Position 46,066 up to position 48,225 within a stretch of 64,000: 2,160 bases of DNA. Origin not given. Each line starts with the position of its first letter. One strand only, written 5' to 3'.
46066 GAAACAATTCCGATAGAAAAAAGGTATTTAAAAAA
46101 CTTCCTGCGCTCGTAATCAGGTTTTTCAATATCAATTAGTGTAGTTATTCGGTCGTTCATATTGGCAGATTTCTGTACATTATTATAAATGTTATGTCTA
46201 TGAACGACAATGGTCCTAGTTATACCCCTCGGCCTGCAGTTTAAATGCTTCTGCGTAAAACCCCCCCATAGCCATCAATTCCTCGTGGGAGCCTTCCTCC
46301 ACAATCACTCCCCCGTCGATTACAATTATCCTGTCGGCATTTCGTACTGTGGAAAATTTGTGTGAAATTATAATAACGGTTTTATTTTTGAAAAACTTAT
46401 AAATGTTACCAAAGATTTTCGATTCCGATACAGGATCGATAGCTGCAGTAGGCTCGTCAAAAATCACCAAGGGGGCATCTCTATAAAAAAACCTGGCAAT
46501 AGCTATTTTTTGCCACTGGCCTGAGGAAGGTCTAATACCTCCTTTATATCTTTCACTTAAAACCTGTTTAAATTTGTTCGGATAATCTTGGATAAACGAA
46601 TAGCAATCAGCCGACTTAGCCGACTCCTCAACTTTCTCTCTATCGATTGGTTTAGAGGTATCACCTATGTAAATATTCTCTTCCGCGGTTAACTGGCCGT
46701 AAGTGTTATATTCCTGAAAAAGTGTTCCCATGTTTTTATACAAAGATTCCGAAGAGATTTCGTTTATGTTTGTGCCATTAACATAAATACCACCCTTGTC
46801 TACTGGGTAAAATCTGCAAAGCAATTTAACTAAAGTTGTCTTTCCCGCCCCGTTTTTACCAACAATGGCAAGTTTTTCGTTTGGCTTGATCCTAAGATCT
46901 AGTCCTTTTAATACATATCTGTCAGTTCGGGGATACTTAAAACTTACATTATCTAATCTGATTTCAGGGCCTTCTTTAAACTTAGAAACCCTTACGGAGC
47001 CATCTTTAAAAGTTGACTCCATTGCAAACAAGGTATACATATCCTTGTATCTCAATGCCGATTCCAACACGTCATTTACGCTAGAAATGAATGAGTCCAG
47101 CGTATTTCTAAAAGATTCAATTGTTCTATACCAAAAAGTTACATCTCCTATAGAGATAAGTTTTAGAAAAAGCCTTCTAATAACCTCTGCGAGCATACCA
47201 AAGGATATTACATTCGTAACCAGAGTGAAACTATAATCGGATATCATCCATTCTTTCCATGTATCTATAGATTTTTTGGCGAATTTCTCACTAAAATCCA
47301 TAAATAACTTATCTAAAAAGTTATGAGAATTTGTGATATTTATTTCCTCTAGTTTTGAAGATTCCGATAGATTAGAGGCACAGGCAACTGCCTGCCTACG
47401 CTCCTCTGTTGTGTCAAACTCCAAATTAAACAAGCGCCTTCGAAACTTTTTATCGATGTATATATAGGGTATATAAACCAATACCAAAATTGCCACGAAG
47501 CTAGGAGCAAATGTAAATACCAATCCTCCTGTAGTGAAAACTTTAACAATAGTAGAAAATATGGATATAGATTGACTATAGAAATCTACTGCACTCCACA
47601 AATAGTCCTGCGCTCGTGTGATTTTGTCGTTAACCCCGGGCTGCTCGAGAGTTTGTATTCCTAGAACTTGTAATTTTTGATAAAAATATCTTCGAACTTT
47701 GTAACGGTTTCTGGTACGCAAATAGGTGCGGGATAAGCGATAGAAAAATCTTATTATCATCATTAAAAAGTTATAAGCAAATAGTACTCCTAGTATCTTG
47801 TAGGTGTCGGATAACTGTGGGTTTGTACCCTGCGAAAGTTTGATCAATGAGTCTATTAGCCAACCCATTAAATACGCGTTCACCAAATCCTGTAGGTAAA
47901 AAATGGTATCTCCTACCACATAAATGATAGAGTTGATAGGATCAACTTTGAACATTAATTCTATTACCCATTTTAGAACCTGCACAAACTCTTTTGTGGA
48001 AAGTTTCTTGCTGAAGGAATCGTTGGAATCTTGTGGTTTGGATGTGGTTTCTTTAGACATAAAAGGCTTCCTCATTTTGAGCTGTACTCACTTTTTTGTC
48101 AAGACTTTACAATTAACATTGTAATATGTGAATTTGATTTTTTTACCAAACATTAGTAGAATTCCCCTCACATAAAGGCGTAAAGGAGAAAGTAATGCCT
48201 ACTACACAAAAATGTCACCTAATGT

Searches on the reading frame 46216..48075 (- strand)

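Call 66: search_protein_families(library=pfam, proteins=[window:46216-48075:-], max_evalue=0.00001)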
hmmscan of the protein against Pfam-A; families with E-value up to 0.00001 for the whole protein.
window:46216-48075:- (619 aa): 3 families
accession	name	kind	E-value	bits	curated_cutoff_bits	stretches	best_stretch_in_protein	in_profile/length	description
PF00005.33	ABC_tran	-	1.6e-28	100.5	25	1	389-544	1-137/137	ABC transporter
PF02463.25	SMC_N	-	1.1e-07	32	40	0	527-586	152-211/220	RecF/RecN/SMC N terminal domain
PF13304.12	AAA_21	-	4.1e-06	27.5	27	0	403-446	3-60/304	AAA domain, putative AbiEii toxin, Type IV TA system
